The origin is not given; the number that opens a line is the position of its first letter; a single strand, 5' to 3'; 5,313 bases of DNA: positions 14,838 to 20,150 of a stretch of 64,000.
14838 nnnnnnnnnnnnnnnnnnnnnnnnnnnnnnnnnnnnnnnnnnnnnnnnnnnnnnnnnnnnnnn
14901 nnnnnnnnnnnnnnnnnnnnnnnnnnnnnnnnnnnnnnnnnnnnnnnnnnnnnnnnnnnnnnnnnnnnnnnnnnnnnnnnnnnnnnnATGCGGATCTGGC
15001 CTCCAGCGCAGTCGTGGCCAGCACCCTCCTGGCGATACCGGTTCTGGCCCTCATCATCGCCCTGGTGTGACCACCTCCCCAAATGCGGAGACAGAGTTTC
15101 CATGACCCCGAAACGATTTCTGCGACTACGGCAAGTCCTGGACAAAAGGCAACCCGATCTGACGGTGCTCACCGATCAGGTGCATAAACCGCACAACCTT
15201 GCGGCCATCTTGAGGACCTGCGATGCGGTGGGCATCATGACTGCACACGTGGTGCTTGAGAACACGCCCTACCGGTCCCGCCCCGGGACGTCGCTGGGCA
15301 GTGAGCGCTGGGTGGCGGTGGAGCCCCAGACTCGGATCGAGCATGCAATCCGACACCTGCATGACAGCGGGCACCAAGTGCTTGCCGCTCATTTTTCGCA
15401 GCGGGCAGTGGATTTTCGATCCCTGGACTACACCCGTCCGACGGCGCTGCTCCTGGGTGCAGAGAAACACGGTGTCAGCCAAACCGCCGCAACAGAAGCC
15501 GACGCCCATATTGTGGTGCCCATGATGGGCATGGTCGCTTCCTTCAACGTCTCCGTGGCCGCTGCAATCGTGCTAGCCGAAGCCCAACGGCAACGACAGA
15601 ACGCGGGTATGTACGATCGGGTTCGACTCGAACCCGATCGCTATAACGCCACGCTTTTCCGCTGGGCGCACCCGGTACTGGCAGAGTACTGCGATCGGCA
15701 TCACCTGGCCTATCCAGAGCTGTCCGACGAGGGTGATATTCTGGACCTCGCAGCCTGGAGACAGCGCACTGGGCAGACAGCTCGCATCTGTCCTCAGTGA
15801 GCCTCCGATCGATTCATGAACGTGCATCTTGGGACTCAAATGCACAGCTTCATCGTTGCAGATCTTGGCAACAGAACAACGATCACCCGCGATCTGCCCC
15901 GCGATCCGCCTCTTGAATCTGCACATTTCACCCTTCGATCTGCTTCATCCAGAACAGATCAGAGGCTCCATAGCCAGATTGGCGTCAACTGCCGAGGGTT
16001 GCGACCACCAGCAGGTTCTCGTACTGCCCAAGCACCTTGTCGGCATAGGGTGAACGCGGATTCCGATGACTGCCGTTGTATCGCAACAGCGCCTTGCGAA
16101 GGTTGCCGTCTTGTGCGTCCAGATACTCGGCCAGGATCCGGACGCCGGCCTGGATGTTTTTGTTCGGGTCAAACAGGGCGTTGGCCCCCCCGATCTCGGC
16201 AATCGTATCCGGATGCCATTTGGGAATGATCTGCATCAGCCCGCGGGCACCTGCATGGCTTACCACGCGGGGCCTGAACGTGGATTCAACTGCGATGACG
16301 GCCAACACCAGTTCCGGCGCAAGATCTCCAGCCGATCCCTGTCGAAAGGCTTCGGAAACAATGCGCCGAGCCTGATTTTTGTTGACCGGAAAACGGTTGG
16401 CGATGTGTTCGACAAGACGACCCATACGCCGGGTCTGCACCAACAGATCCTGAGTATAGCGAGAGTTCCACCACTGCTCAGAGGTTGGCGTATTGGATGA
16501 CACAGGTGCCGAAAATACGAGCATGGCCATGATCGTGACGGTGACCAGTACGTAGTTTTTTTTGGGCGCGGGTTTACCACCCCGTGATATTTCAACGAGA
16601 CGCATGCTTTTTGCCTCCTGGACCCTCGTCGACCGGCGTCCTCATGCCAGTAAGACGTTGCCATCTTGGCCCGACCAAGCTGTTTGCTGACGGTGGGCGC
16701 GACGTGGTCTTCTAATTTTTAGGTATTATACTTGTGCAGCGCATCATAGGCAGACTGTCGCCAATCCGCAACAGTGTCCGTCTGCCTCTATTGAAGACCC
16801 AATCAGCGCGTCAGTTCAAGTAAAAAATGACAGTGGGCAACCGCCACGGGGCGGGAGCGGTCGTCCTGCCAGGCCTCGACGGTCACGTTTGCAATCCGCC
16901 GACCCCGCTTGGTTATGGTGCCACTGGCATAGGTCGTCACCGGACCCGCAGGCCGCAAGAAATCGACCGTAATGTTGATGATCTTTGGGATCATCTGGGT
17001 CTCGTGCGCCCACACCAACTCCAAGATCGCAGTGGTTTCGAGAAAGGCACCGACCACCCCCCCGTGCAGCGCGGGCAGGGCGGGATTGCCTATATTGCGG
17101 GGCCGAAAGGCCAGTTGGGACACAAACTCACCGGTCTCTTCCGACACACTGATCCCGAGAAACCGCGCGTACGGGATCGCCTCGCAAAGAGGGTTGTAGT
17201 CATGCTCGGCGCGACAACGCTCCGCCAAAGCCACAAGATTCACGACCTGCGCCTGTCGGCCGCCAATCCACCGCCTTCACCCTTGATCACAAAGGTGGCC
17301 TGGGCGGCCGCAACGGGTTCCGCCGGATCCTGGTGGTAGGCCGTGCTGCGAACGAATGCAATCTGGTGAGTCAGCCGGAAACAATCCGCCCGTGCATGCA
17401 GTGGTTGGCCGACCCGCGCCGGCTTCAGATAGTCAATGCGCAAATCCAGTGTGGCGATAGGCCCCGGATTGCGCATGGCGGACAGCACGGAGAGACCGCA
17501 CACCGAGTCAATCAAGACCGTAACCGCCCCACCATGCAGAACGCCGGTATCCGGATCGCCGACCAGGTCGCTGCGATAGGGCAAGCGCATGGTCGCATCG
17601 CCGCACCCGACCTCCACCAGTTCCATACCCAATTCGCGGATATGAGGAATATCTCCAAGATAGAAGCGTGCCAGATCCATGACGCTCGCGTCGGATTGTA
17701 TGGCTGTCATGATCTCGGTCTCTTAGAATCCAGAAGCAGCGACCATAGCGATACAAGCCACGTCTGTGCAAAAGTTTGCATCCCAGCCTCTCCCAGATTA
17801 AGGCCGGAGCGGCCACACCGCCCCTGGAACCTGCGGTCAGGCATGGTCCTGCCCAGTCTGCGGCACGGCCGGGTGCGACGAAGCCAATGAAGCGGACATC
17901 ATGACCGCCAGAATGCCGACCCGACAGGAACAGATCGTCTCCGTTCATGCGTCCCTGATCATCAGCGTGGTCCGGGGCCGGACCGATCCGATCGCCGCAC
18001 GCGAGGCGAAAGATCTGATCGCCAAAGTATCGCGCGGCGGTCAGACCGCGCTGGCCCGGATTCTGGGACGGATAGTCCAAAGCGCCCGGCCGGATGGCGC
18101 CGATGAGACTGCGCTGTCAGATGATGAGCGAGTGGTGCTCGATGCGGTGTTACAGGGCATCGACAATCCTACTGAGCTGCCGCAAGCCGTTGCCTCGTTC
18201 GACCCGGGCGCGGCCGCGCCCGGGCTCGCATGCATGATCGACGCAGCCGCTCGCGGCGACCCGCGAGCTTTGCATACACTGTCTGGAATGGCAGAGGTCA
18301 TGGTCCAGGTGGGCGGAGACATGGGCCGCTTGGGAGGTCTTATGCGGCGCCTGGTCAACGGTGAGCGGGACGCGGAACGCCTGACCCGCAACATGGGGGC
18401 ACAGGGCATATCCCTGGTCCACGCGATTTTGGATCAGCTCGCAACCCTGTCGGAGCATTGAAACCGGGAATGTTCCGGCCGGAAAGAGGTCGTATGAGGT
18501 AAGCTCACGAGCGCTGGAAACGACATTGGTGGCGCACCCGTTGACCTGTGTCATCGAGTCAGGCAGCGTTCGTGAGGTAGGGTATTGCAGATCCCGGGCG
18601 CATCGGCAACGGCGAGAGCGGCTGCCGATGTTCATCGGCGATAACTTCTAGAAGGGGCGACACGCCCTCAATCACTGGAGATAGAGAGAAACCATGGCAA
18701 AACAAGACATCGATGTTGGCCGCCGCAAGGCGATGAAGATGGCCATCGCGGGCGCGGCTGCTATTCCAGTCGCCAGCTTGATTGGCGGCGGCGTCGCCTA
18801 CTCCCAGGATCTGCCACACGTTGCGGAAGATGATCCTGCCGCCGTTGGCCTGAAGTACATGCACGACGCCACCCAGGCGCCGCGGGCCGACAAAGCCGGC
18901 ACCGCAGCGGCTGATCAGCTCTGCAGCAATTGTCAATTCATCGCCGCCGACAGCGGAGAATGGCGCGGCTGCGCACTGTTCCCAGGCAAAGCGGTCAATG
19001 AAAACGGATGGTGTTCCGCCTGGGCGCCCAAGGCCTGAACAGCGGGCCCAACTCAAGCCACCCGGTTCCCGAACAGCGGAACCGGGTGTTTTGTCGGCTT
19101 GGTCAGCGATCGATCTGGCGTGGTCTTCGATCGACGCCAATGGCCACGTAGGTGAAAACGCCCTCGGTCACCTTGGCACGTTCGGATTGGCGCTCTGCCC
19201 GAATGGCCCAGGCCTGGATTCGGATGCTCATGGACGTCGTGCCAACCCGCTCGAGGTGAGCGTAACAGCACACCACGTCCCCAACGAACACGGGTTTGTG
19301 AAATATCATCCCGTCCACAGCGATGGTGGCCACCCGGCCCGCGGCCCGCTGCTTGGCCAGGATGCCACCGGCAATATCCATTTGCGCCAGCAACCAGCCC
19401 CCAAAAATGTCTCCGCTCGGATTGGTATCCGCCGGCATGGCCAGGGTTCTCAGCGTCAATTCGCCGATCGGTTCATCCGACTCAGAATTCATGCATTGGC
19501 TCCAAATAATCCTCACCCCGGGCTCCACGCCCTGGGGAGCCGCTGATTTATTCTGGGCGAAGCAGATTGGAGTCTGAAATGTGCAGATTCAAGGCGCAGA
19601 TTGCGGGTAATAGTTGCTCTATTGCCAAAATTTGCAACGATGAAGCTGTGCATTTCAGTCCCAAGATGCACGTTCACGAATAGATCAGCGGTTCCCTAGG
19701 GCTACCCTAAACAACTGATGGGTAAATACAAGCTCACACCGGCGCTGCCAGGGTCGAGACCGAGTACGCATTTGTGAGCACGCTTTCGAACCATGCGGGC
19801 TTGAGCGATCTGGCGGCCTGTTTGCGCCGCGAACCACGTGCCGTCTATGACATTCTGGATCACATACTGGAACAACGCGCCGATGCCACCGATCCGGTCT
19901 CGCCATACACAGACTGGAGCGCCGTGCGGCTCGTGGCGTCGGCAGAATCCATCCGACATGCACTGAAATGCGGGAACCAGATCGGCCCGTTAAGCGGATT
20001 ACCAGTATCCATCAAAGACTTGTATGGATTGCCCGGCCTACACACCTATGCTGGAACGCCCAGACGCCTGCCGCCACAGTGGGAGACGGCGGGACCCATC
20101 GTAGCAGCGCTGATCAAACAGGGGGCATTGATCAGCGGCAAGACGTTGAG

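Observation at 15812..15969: Undescribed-looking dispersed structured repeat family, copy A (with 12-bp internal duplication)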

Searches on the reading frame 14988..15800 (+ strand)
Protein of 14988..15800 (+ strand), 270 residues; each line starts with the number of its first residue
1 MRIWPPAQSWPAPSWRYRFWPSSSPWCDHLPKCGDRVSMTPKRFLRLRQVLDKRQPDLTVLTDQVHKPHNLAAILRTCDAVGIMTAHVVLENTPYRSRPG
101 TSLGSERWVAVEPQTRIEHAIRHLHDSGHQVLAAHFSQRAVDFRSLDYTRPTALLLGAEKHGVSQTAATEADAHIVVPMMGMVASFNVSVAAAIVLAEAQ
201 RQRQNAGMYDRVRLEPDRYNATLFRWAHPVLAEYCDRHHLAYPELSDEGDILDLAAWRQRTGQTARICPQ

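Call 11: search_protein_families(library=pfam, proteins=[window:14988-15800:+])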
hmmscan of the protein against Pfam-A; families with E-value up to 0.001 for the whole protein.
window:14988-15800:+ (270 aa): 2 families
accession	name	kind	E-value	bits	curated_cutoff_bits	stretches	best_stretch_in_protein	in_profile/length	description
PF00588.24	SpoU_methylase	-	3.4e-29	102.2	29.7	1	58-196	2-141/142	SpoU rRNA Methylase family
PF12105.13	SpoU_methylas_C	-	4e-23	81.3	25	1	201-252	1-52/54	SpoU, rRNA methylase, C-terminal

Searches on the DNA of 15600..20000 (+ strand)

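Call 7: search_rna_families(source=window, start=15600, end=20000, threshold=evalue, max_evalue=10, show_alignments=3)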
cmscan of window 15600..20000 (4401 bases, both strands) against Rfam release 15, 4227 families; matches with E-value up to 10: 2.
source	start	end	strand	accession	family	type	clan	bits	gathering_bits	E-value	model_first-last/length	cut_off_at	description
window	17975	18057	+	RF04264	mir-5408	Gene; miRNA;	-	23.3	90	0.98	1-84/84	no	mir-5408 microRNA precursor family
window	18696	18753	+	RF01129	sR44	Gene; snRNA; snoRNA; CD-box;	-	14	45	5.3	1-55/55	no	Small nucleolar RNA sR44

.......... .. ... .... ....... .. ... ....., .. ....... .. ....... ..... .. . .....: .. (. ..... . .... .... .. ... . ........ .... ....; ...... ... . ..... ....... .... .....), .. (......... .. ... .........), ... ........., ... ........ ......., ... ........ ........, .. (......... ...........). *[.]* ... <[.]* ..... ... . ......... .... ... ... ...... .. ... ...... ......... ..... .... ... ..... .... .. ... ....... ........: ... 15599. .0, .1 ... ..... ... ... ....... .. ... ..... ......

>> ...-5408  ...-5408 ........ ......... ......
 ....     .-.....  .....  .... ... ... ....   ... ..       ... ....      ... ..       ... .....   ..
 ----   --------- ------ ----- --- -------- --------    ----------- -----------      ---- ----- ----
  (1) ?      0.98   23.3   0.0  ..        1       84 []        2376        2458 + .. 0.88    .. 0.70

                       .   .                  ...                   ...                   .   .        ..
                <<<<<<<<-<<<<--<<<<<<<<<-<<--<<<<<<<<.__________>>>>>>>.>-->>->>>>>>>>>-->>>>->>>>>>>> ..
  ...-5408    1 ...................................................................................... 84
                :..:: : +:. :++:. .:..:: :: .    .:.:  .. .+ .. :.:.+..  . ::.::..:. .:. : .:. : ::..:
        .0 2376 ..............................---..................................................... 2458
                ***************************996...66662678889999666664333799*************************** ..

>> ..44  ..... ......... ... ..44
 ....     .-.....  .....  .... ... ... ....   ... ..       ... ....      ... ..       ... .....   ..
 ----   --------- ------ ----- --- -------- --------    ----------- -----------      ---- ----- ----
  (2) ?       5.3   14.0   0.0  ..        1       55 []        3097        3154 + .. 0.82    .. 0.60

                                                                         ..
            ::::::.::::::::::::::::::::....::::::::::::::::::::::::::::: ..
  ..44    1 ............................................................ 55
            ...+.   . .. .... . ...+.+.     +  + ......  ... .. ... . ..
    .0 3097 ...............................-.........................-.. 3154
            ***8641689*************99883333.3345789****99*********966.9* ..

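Call 65: search_dna_similar(query=window:19536-19695:+, collection=plasmids, mode=distant, max_rows=10)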
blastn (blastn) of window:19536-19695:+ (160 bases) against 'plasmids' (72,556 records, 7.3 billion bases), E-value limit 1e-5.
No match.

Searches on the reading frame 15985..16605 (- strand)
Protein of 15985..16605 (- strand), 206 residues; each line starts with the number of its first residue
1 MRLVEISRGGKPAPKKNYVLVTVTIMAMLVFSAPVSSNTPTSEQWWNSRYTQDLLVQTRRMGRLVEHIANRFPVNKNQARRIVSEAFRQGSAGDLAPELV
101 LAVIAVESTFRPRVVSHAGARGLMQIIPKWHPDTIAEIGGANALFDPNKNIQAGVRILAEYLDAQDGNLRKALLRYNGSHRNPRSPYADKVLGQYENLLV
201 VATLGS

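Call 11: search_protein_families(library=pfam, proteins=[window:15985-16605:-])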
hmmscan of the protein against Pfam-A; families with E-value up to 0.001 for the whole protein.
window:15985-16605:- (206 aa): 1 family
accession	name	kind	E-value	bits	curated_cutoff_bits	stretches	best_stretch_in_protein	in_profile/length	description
PF01464.25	SLT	-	7.1e-20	71.2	21.3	1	91-182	8-100/117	Transglycosylase SLT domain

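Call 18: find_encoding_contigs(protein=window:15985-16605:-, flank=3000, max_places=6)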
Protein window:15985-16605:- (206 aa): 23 contigs read that carry it; 6 places shown.
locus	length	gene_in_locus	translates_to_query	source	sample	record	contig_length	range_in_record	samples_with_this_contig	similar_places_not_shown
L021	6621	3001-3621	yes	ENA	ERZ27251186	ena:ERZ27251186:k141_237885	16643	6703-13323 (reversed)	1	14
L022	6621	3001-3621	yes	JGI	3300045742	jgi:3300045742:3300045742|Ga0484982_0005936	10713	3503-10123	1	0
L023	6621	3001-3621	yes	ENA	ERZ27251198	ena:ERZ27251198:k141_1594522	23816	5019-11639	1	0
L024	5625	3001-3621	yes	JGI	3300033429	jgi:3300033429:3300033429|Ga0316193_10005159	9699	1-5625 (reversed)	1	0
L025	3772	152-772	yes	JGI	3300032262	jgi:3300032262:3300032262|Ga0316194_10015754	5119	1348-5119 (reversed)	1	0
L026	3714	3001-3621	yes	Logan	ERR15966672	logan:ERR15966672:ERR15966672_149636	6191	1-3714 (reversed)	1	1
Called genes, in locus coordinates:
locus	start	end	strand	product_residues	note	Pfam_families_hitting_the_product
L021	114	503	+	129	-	PF03061:4HBT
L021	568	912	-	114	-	PF01355:HIPIP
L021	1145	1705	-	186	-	-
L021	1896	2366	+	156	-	PF13622:4HBT_3, PF03061:4HBT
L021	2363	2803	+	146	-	PF13622:4HBT_3, PF03061:4HBT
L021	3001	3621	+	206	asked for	PF01464:SLT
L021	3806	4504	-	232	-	PF00588:SpoU_methylase, PF12105:SpoU_methylas_C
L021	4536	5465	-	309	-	PF03547:Mem_trans, PF01758:SBF (weak)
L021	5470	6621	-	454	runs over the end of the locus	PF01474:DAHP_synth_2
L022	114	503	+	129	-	PF03061:4HBT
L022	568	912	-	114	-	PF01355:HIPIP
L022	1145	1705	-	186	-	-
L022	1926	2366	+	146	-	PF13622:4HBT_3, PF03061:4HBT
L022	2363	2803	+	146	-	PF13622:4HBT_3, PF03061:4HBT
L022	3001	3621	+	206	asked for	PF01464:SLT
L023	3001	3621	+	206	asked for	PF01464:SLT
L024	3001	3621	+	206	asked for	PF01464:SLT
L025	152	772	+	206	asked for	PF01464:SLT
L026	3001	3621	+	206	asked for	PF01464:SLT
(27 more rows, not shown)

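Call 48: list_cluster_members(proteins=[window:15985-16605:-, window:21877-24831:-, window:33811-35484:+])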
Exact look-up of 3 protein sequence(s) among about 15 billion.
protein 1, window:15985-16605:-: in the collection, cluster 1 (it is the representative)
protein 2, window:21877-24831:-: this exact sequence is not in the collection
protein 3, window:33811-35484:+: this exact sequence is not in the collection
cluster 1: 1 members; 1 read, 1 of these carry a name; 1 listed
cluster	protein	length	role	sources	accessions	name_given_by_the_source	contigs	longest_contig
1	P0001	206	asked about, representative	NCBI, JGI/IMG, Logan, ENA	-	soluble lytic murein transglycosylase-like protein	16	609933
